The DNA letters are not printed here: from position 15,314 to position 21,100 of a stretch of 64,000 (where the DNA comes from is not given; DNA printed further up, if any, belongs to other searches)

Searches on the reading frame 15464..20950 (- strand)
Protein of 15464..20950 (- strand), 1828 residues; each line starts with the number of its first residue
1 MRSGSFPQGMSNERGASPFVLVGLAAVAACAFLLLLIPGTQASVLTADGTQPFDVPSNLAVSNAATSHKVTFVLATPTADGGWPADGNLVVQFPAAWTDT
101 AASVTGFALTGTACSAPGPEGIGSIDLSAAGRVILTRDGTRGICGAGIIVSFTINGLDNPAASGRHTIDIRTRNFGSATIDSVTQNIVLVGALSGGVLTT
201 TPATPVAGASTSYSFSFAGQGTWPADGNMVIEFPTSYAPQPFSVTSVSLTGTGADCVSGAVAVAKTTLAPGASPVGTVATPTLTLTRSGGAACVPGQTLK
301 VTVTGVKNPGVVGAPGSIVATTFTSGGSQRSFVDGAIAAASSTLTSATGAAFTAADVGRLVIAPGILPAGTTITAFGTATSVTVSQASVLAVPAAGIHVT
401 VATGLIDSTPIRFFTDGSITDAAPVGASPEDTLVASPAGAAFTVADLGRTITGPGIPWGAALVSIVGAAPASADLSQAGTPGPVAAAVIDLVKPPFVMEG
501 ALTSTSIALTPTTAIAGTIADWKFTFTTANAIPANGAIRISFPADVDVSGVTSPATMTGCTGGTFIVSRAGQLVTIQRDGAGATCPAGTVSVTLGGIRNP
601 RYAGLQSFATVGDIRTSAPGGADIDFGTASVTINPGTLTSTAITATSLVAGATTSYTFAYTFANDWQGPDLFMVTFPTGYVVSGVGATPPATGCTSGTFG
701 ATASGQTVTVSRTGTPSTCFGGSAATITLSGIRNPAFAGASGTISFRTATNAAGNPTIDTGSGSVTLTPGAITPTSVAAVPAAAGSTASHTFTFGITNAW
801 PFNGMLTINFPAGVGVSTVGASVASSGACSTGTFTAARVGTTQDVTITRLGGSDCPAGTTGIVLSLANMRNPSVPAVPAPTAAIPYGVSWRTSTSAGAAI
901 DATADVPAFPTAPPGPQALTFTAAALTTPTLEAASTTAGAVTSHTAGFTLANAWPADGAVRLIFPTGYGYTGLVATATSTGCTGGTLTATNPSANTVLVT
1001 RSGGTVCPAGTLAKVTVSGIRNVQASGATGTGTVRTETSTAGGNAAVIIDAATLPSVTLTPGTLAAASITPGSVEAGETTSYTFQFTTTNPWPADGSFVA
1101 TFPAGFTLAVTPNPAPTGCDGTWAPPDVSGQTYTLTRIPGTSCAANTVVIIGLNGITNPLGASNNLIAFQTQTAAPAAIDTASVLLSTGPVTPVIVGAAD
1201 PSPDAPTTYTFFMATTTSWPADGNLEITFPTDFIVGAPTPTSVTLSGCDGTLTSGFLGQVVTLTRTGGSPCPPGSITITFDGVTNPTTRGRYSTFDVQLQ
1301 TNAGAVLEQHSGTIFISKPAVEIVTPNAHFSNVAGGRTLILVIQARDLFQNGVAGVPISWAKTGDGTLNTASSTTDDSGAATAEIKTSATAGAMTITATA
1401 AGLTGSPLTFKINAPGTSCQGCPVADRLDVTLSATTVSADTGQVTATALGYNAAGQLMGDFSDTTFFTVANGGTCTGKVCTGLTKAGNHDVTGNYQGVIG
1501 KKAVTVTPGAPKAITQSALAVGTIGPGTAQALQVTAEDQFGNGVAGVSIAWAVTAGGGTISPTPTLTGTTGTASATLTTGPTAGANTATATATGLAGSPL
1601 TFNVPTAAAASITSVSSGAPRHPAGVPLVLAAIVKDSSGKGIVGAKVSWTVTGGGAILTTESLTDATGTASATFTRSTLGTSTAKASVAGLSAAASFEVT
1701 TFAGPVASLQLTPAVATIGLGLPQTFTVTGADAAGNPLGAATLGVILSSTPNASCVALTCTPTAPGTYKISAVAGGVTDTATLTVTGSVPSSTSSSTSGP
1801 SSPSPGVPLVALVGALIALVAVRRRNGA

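Call 70: search_protein_families(library=pfam, proteins=[window:15464-20950:-], max_evalue=0.001)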
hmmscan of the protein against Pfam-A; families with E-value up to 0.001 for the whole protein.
window:15464-20950:- (1828 aa): 2 families
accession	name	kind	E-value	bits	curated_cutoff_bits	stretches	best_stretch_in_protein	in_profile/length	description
PF02369.22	Big_1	-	4.1e-22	78.5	34.9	3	1630-1695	21-86/93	Bacterial Ig-like domain (group 1)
PF09134.16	Invasin_D3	-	0.00018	22.4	33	0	1528-1596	19-86/98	Invasin, domain 3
